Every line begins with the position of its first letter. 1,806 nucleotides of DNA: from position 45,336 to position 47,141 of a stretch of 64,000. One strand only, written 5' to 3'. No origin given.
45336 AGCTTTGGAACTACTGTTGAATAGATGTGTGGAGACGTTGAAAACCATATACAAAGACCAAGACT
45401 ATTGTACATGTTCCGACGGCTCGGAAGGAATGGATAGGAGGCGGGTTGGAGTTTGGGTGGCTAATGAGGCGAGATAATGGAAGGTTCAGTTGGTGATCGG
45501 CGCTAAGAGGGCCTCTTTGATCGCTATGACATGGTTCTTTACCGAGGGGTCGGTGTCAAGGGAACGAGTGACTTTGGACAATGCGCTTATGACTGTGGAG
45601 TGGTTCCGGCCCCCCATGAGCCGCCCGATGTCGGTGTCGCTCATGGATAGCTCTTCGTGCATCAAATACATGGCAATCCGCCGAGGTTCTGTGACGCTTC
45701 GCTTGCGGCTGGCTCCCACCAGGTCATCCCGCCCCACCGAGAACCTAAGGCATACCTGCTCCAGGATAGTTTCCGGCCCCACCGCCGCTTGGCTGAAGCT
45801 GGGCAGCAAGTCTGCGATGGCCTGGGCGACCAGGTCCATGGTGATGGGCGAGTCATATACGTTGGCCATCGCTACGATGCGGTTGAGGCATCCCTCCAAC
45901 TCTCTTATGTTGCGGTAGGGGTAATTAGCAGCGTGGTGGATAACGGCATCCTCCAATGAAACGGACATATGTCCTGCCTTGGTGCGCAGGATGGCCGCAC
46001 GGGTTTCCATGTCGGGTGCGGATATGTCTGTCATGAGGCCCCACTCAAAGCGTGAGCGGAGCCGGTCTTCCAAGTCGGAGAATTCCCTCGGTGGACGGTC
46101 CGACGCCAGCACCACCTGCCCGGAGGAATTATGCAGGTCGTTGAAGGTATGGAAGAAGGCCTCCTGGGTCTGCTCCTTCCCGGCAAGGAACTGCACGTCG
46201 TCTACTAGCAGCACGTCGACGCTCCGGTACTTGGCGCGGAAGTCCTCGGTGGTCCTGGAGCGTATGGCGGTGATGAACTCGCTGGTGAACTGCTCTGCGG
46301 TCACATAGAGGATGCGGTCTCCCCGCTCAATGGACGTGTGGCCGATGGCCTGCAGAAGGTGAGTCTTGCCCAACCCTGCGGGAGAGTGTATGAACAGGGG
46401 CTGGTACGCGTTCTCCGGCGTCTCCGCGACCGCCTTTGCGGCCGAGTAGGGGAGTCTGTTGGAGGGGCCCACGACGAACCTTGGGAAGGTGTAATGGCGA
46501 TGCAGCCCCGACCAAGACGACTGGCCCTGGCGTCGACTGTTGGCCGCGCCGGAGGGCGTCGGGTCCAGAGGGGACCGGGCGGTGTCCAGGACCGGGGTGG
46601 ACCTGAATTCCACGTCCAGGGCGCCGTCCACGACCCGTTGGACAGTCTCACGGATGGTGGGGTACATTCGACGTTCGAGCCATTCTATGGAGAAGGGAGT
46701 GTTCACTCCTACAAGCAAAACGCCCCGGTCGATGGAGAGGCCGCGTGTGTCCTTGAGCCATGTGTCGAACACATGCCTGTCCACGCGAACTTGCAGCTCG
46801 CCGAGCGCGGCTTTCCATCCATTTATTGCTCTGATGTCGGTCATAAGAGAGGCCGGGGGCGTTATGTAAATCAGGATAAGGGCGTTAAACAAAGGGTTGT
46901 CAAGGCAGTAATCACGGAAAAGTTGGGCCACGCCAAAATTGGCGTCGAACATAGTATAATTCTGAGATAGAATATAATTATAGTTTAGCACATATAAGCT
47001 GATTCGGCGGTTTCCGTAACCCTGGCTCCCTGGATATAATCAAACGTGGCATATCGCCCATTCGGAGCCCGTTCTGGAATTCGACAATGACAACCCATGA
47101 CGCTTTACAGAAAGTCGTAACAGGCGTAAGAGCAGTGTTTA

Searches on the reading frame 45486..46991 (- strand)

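Call 68: search_protein_families(library=pfam, proteins=[window:45486-46991:-], max_evalue=0.00001)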
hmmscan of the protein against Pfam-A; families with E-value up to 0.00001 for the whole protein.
window:45486-46991:- (501 aa): 5 families
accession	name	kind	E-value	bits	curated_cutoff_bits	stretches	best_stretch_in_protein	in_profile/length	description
PF00308.24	Bac_DnaA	-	1.3e-64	217.7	23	1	163-322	1-162/162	Bacterial DnaA ATPAse domain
PF08299.17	Bac_DnaA_C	-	4e-21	75.3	31.5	1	406-474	1-69/69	Bacterial dnaA protein helix-turn-helix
PF01695.23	IstB_IS21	-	3.5e-10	40.2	24.1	1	199-304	95-199/238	IstB-like ATP binding protein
PF11638.13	DnaA_N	-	7.9e-08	32.3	24.6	1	59-118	4-64/65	DnaA N-terminal domain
PF00004.35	AAA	-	2.2e-06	28.6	21.2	1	201-316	3-124/131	ATPase family associated with various cellular activities (AAA)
